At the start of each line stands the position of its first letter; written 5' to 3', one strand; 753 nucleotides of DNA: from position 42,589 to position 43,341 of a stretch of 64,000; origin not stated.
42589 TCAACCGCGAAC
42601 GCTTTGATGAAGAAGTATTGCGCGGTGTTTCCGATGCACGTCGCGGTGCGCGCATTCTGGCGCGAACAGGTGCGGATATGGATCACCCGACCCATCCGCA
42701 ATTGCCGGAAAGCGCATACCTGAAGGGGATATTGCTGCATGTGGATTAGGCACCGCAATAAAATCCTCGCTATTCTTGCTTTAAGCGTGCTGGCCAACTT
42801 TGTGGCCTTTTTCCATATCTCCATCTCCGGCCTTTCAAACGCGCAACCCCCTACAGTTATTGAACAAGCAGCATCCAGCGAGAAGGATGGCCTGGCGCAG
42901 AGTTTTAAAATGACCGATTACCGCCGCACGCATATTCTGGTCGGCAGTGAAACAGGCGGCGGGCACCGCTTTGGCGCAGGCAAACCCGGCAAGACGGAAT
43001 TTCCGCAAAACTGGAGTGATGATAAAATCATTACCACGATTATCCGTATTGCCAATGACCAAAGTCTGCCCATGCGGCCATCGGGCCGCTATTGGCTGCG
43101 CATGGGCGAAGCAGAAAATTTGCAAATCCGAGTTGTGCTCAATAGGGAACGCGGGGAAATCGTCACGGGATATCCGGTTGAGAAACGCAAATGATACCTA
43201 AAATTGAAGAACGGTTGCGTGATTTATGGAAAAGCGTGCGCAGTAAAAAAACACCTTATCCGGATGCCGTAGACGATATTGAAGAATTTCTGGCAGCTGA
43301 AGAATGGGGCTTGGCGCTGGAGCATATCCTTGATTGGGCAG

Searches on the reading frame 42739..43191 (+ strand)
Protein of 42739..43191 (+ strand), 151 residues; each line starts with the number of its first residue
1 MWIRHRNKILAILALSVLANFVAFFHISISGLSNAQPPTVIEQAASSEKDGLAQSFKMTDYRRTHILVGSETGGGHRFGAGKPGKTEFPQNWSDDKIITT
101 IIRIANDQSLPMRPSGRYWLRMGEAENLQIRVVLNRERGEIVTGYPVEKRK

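Call 3: search_protein_families(library=pfam, proteins=[window:42739-43191:+], max_evalue=1)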
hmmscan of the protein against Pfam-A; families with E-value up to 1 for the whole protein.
window:42739-43191:+ (151 aa): 1 family
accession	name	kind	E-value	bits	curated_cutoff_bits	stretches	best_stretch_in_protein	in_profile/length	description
PF14436.11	EndoU_bacteria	-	6.2e-12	46.4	25.3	1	77-147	63-128/129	Bacterial EndoU nuclease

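Call 4: search_protein_families(library=ncbifam, proteins=[window:42739-43191:+], max_evalue=1)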
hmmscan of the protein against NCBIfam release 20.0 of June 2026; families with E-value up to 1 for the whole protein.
window:42739-43191:+ (151 aa): 1 family
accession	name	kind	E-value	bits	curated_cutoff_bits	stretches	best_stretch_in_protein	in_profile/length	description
NF005624.0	PRK07375.2-3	equivalog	0.032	14.4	95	1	3-45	23-65/105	cation:proton antiporter subunit C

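Call 5: find_homologous_proteins(query=window:42739-43191:+)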
Query window:42739-43191:+ (151 aa): 21 proteins with E <= 0.001 among 48 candidates.
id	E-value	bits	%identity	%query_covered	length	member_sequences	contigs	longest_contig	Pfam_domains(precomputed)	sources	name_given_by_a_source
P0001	3.3e-95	333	100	100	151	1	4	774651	PF14436.12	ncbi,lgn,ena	-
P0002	9.1e-83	293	85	100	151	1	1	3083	PF14436.12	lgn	-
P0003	1.8e-65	237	73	100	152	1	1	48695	PF14436.12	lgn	-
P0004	1.7e-64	234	73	100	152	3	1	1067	PF14436.12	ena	-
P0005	8.5e-61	222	71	100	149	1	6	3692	PF14436.12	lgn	-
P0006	5.2e-53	196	63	100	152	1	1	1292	PF14436.12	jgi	jgi:hypothetical protein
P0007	5.8e-49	183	59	98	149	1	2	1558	PF14436.12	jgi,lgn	jgi:hypothetical protein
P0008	7.8e-49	183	58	100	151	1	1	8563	PF14436.12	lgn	-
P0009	8.9e-49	183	58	97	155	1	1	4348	PF14436.12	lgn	-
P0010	2.4e-46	175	53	100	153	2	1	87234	PF14436.12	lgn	-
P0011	2.3e-42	162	56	100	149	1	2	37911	PF14436.12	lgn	-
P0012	1.2e-41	160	52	99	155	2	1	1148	PF14436.12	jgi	jgi:Bacterial EndoU nuclease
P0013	5.9e-38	148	50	92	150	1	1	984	PF14436.12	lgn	-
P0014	2.3e-37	146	63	62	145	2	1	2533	PF14436.12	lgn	-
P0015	1.6e-36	143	63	62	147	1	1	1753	PF14436.12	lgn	-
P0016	1.7e-16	78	53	58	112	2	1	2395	PF14436.12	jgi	jgi:hypothetical protein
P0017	2.1e-16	78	48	58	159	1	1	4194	PF14436.12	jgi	jgi:hypothetical protein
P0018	5.4e-16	76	51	62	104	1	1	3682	PF14436.12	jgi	jgi:hypothetical protein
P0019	3.5e-14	71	49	55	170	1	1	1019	PF14436.12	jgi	jgi:hypothetical protein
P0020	8.5e-10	56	43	60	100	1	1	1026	PF14436.12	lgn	-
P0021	1.0e-9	56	41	58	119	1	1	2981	PF14436.12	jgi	-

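Call 6: search_solved_structures(query=window:42739-43191:+, max_evalue=10, show_alignments=3)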
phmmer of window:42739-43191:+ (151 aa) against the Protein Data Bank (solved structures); distinct sequences matched with E-value up to 10: 7.
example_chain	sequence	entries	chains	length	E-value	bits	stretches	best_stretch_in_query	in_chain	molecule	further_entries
4fnp_A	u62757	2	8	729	0.41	13.4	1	33-110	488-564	Alpha-galactosidase AgaA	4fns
4fnu_A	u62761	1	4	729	0.45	13.3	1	30-110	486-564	Alpha-galactosidase AgaA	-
4fnq_A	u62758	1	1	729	0.47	13.2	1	33-110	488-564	Alpha-galactosidase AgaB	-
4fnr_A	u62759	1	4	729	0.56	13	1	33-110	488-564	Alpha-galactosidase AgaA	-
6jbp_B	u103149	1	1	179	0.57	13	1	119-148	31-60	Kunitz-type trypsin inhibitor-like 2 protein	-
7tlj_D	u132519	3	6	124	0.57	13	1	88-131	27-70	14 kDa peptide of ubiquinol-cytochrome c2 oxidoreductase complex | Cytochrome b-c1 subunit IV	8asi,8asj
6cc7_A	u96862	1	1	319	0.82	12.5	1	78-127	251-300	Glycoside hydrolase family 62 protein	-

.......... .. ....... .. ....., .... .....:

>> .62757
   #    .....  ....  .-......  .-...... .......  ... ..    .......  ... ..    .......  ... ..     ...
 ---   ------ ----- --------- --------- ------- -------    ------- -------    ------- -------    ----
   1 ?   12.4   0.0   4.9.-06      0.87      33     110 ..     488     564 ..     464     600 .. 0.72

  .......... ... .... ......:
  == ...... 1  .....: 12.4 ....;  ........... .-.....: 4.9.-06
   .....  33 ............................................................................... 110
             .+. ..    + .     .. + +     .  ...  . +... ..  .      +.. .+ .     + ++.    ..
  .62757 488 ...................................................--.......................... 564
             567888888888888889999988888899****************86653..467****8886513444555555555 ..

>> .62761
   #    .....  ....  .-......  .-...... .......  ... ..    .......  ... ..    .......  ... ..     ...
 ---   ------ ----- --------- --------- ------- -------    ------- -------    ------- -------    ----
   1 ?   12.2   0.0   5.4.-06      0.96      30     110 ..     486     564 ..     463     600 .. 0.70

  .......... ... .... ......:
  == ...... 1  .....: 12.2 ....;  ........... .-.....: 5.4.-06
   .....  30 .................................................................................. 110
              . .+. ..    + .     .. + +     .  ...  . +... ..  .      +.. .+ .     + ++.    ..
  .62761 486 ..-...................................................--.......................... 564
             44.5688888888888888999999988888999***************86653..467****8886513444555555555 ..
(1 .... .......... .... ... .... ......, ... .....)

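Call 7: find_encoding_contigs(protein=P0001, flank=6000, max_places=4)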
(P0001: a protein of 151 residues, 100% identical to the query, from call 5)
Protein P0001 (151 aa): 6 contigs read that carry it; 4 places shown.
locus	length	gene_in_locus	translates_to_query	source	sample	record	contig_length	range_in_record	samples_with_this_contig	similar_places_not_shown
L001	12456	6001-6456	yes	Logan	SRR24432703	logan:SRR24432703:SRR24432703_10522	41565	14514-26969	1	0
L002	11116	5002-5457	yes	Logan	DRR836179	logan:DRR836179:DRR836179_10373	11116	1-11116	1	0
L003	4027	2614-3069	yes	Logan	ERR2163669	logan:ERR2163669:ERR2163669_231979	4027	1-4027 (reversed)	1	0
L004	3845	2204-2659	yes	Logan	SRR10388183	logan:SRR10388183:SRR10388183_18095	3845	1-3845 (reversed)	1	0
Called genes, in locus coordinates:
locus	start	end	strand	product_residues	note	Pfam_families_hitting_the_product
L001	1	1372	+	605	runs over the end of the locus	PF02518:HATPase_c (weak), PF13589:HATPase_c_3, PF01119:DNA_mis_repair, PF08676:MutL_C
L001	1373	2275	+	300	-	PF02899:Phage_int_SAM_1, PF00589:Phage_integrase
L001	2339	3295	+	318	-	PF03255:ACCA, PF01039:Carboxyl_trans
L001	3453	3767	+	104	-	-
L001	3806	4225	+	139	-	-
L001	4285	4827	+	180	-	PF00156:Pribosyltran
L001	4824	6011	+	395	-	PF17785:PUA_3, PF10672:Methyltrans_SAM, PF01728:FtsJ (weak), PF03602:Cons_hypoth95, PF05175:MTS (weak), PF13847:Methyltransf_31, PF13649:Methyltransf_25 (weak)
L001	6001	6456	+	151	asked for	PF14436:EndoU_bacteria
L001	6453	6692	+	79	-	-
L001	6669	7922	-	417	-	PF03602:Cons_hypoth95 (faint), PF05958:tRNA_U5-meth_tr, PF05175:MTS (weak)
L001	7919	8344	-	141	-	PF13279:4HBT_2, PF03061:4HBT (weak)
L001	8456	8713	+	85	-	-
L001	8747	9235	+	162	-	PF00588:SpoU_methylase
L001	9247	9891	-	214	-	-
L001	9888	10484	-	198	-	PF04542:Sigma70_r2, PF08281:Sigma70_r4_2, PF04545:Sigma70_r4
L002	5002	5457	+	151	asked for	PF14436:EndoU_bacteria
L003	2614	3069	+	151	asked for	PF14436:EndoU_bacteria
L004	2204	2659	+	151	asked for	PF14436:EndoU_bacteria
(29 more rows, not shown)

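Call 8: find_encoding_contigs(protein=P0010, flank=6000, max_places=3)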
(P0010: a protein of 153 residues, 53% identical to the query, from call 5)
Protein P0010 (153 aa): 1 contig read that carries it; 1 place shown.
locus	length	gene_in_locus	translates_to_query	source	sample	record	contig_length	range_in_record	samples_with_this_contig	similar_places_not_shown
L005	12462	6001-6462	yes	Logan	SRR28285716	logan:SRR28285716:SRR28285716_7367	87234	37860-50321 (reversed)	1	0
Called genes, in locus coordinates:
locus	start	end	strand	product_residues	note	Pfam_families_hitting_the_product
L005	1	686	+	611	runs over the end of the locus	PF02518:HATPase_c (weak), PF13589:HATPase_c_3, PF01119:DNA_mis_repair, PF08676:MutL_C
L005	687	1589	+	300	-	PF02899:Phage_int_SAM_1, PF00589:Phage_integrase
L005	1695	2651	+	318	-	PF03255:ACCA, PF01039:Carboxyl_trans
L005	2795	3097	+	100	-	-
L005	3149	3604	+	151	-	-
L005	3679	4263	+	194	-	PF09335:VTT_dom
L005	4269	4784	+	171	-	PF00156:Pribosyltran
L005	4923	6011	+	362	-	PF17785:PUA_3 (weak), PF10672:Methyltrans_SAM, PF03602:Cons_hypoth95 (weak), PF05175:MTS (weak), PF13847:Methyltransf_31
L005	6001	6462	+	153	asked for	PF14436:EndoU_bacteria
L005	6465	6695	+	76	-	-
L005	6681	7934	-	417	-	PF05958:tRNA_U5-meth_tr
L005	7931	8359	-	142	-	PF13279:4HBT_2, PF03061:4HBT (weak)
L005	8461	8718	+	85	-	-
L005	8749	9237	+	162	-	PF00588:SpoU_methylase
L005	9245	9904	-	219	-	-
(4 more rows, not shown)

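Call 9: find_encoding_contigs(protein=P0003, flank=6000, max_places=3)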
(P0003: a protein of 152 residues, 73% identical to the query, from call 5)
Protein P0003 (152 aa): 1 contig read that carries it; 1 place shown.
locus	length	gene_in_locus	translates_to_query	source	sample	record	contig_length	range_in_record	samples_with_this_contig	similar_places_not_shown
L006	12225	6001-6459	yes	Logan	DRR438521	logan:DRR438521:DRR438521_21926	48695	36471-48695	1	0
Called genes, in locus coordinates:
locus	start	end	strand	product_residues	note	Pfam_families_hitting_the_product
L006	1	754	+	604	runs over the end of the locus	PF02518:HATPase_c, PF13589:HATPase_c_3, PF01119:DNA_mis_repair, PF08676:MutL_C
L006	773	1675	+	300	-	PF02899:Phage_int_SAM_1, PF13495:Phage_int_SAM_4 (weak), PF00589:Phage_integrase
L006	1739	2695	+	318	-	PF03255:ACCA, PF01039:Carboxyl_trans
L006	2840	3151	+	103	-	-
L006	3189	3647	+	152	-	-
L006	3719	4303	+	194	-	PF09335:VTT_dom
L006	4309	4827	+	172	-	PF00156:Pribosyltran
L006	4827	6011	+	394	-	PF17785:PUA_3, PF10672:Methyltrans_SAM, PF03602:Cons_hypoth95, PF05175:MTS (weak), PF13847:Methyltransf_31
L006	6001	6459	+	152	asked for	PF14436:EndoU_bacteria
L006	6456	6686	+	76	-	-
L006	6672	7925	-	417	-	PF03602:Cons_hypoth95 (weak), PF05175:MTS (weak), PF05958:tRNA_U5-meth_tr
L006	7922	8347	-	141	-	PF13279:4HBT_2, PF03061:4HBT (weak)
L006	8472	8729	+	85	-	-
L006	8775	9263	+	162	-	PF00588:SpoU_methylase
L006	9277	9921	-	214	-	-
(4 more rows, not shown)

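Call 10: find_encoding_contigs(protein=P0011, flank=6000, max_places=3)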
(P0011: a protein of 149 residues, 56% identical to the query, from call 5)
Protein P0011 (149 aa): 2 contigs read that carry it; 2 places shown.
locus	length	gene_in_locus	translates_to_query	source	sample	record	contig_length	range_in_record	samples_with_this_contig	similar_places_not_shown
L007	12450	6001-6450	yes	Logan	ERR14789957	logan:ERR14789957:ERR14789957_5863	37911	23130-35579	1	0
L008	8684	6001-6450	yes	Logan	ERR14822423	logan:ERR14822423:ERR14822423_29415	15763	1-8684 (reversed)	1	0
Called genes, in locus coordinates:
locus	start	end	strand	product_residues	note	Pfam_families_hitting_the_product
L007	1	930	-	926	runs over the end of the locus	PF07695:7TMR-DISM_7TM, PF08447:PAS_3, PF00989:PAS (weak), PF13426:PAS_9 (weak), PF00512:HisKA, PF02518:HATPase_c, PF00072:Response_reg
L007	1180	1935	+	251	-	PF02678:Pirin, PF17954:Pirin_C_2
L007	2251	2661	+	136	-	-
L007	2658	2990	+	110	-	-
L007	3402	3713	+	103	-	-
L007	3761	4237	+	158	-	-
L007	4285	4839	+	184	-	PF00156:Pribosyltran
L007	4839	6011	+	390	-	PF17785:PUA_3, PF10672:Methyltrans_SAM, PF01728:FtsJ (weak), PF03602:Cons_hypoth95, PF05175:MTS, PF13847:Methyltransf_31, PF13649:Methyltransf_25 (weak)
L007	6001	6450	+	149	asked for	PF14436:EndoU_bacteria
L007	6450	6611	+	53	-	-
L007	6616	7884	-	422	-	PF05958:tRNA_U5-meth_tr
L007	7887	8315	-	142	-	PF13279:4HBT_2, PF03061:4HBT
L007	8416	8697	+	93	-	-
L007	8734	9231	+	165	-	PF00588:SpoU_methylase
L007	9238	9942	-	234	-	-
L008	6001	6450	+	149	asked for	PF14436:EndoU_bacteria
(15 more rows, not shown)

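Call 14: find_related_loci(query=A1, collection=genome_contigs, flank=8000)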
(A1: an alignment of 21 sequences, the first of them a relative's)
Query A1 (151 aa) in genome_contigs; peptide patterns used: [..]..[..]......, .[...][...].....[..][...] (x = any residue, [..] = any of these).
529 stretches matched a pattern; 260 encode a relative of the query (tblastn E <= 1e-3); the best 80 are kept; 80 distinct loci.
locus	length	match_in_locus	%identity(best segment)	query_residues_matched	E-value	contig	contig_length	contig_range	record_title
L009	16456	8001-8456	73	1-151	6e-71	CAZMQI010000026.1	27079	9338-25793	MAG TPA_asm: uncultured Rhodospirillales bacterium isolate SRP287051_co1_143 genome assembly, contig: NODE_2680_length_2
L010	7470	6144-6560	55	1-151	2e-49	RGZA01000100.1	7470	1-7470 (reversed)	MAG: Alphaproteobacteria bacterium isolate WBA_2_308 contig_100_99, whole genome shotgun sequence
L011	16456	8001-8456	55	1-151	3e-45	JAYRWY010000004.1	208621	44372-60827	MAG: Alphaproteobacteria bacterium isolate EBPR_ori4bin.18 k141_73908, whole genome shotgun sequence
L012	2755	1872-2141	54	58-148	6e-26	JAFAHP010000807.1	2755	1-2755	MAG: Alphaproteobacteria bacterium isolate CP_BE_BS_24 BE_BS_k147_2925389, whole genome shotgun sequence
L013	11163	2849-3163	43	48-151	3e-24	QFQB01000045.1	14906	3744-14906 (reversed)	MAG: Micavibrio aeruginosavorus isolate S2_005_002_R2_29 S2_005_002_R2_scaffold_2946, whole genome shotgun sequence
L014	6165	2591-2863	49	62-151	4e-23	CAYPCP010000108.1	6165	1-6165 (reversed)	MAG TPA_asm: uncultured Pseudobdellovibrionaceae bacterium isolate SRP329715_co2_109 genome assembly, contig: NODE_21976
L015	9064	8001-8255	51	62-146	6e-23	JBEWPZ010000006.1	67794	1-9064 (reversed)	MAG: Candidatus Sulfurovum kebritense isolate Kbt_02 NODE_111_length_67794_cov_47.313704, whole genome shotgun sequence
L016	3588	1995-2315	45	40-146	3e-21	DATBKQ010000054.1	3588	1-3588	MAG TPA_asm: Acetobacteraceae bacterium isolate SMAG_U3950 k141_171104, whole genome shotgun sequence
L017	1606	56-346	43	53-148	6e-21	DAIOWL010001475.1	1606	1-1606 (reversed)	MAG TPA_asm: Streptosporangiaceae bacterium isolate CTOTU28759 NODE_6795_length_1606_cov_5.460348, whole genome shotgun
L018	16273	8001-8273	45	58-147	6e-21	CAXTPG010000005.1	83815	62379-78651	MAG TPA_asm: uncultured Acetobacteraceae bacterium isolate public_SRR11456921_metawrap_bin.10 genome assembly, contig: p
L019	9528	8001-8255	51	62-146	2e-21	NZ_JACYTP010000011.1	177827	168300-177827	Photobacterium arenosum strain CAU 1568 contig11, whole genome shotgun sequence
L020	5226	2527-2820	47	57-147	9e-21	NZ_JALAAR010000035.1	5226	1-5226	Rheinheimera muenzenbergensis strain E-49 NODE_35_length_5226_cov_291.206254, whole genome shotgun sequence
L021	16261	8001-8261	49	62-147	7e-21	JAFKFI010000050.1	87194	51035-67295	MAG: Alphaproteobacteria bacterium isolate SCN18_30_10_14_R2_B_67_12_A SCN18_30_10_14_R2_B_scaffold_317, whole genome sh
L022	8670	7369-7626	51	62-147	2e-20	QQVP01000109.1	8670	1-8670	MAG: Planctomycetota bacterium isolate MB_PLM_2 c_000000000468, whole genome shotgun sequence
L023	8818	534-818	45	55-148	3e-20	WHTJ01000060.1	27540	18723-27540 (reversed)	MAG: Propionibacteriales bacterium isolate Dino_bin33 NODE_1907_length_27540_cov_16.5557, whole genome shotgun sequence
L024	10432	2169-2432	51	59-146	2e-20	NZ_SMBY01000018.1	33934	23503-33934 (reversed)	Samsonia erythrinae strain DSM 16730 Ga0244673_118, whole genome shotgun sequence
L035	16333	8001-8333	41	37-145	4e-19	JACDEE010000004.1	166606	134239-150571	MAG: Sphingosinicella sp. isolate MGR_bin352 SD2902_NODE_10_length_166606_cov_13.163222, whole genome shotgun sequence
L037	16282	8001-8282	44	54-147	7e-19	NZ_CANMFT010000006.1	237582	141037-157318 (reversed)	Uncultured Aliiroseovarius sp. isolate 3-2109.fasta NODE_6, whole genome shotgun sequence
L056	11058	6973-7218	48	65-146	5e-18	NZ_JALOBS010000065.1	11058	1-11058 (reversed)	MAG: Methylomonas sp. isolate SO_2017_LW3 bin 4 NODE_18209_length_11058_cov_1.732595_LW162_2017, whole genome shotgun se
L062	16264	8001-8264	48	59-146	1e-17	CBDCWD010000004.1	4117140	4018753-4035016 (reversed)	MAG: Nitrospirales bacterium isolate bfe0d4a2-ff9e-45cc-b07f-d7db846c6a6b genome assembly, contig: contig_4, whole genom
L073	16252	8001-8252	47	64-147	5e-17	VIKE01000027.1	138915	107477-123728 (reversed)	MAG: Rhodocyclaceae bacterium isolate X1_MetaBAT.22 scaffold_466, whole genome shotgun sequence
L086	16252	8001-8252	44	62-147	5e-16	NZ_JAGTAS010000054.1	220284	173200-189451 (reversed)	Terriglobus albidus strain DSM 26559 NODE_6_length_220284_cov_80.443025, whole genome shotgun sequence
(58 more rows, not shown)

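Call 28: search_protein_families(library=pfam, proteins=[L073:738-8273:+, L056:2797-7242:+, L035:3576-8363:+, L086:2367-8270:+, L015:6603-8279:+, L019:7485-8276:+, L062:5646-8288:+], max_evalue=0.00001)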
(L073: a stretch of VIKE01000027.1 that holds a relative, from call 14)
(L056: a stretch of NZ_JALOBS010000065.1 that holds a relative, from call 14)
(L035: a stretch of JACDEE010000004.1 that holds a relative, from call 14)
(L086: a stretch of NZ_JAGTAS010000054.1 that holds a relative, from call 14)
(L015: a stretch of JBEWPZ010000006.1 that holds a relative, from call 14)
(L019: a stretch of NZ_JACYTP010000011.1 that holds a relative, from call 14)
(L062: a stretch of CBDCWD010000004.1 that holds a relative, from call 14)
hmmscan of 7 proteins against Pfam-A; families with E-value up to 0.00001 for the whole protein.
L073:738-8273:+ (2512 aa): 4 families
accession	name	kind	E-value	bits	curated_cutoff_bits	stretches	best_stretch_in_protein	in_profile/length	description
PF05593.20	RHS_repeat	-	1e-61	204.7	22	0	1563-1600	1-38/38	RHS Repeat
PF20148.4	DUF6531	-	6.8e-18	65.2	24.1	1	1002-1063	1-59/74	Domain of unknown function (DUF6531)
PF01841.26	Transglut_core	-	1.8e-11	44.7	23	1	310-456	16-108/108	Transglutaminase-like superfamily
PF14436.11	EndoU_bacteria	-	1.3e-10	42.1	25.3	1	2435-2505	62-128/129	Bacterial EndoU nuclease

L056:2797-7242:+ (1482 aa): 4 families
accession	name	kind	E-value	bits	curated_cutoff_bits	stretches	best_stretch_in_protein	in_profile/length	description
PF05593.20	RHS_repeat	-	4.4e-75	247.3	22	8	326-360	1-35/38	RHS Repeat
PF20148.4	DUF6531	-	2.3e-19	70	24.1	1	167-240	2-74/74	Domain of unknown function (DUF6531)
PF14436.11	EndoU_bacteria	-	5.4e-11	43.4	25.3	1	1404-1475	63-128/129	Bacterial EndoU nuclease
PF03527.20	RHS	-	8.7e-09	35.5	27.9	1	1234-1269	1-36/38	RHS protein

L035:3576-8363:+ (1596 aa): 3 families
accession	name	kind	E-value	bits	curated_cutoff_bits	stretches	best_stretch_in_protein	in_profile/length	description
PF05593.20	RHS_repeat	-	8.5e-45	150.8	22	0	969-995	4-31/38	RHS Repeat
PF14436.11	EndoU_bacteria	-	2.5e-09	38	25.3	1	1524-1586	64-126/129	Bacterial EndoU nuclease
PF15283.12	DUF4595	-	7.6e-07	29.7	34.2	0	648-763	47-129/202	Domain of unknown function (DUF4595) with porin-like fold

L086:2367-8270:+ (1968 aa): 2 families
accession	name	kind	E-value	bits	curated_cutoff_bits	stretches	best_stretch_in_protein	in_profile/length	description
PF05593.20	RHS_repeat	-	1.6e-26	92.5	22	1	1089-1125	1-37/38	RHS Repeat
PF14436.11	EndoU_bacteria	-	2.3e-09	38.1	25.3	1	1895-1962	63-128/129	Bacterial EndoU nuclease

L015:6603-8279:+ (559 aa): 1 family
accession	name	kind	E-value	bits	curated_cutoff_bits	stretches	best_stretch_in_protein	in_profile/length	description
PF14436.11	EndoU_bacteria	-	1.2e-12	48.7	25.3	1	486-552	64-128/129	Bacterial EndoU nuclease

L019:7485-8276:+ (264 aa): 1 family
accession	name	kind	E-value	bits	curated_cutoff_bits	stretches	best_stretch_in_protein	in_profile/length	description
PF14436.11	EndoU_bacteria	-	1.1e-13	52.1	25.3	1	192-258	64-128/129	Bacterial EndoU nuclease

L062:5646-8288:+ (881 aa): 2 families
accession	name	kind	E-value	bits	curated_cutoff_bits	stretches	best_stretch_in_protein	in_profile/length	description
PF05593.20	RHS_repeat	-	1.7e-61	204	22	4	305-342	1-38/38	RHS Repeat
PF14436.11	EndoU_bacteria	-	1.2e-07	32.6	25.3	1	805-874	63-128/129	Bacterial EndoU nuclease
